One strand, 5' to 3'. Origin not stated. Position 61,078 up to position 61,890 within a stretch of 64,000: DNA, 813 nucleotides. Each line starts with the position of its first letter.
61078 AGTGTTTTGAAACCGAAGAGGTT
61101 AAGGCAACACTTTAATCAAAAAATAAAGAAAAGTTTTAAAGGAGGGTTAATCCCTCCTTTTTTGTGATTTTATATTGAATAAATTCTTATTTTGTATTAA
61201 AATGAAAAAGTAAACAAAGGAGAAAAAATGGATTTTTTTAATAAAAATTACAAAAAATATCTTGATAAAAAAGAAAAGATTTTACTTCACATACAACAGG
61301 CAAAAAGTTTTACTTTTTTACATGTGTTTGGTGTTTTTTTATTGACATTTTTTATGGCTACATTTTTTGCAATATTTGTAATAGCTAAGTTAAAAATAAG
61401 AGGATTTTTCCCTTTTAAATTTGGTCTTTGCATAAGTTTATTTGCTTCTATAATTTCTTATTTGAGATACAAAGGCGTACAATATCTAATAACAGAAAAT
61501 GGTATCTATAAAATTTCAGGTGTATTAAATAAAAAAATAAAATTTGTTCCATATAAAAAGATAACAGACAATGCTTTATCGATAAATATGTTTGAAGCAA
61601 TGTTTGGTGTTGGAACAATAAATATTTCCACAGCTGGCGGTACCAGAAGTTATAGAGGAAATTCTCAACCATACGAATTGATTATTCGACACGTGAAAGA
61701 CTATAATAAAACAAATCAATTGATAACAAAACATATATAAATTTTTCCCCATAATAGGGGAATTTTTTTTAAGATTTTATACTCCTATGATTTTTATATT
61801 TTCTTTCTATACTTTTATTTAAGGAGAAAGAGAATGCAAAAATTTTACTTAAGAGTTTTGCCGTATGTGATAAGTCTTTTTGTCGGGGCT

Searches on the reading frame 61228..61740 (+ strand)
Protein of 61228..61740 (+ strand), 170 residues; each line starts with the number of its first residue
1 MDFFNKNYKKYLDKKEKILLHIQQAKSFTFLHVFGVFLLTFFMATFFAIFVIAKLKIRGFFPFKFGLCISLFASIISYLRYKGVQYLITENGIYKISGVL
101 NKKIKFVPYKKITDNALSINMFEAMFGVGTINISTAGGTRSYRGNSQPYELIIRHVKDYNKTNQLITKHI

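Call 86: search_protein_families(library=pfam, proteins=[window:61228-61740:+], max_evalue=0.0001)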
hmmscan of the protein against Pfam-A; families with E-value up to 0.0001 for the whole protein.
window:61228-61740:+ (170 aa): 1 family
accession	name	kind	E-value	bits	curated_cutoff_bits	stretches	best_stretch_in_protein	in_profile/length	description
PF03703.20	bPH_2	-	1.5e-13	51.2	22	1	81-162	1-74/78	Bacterial PH domain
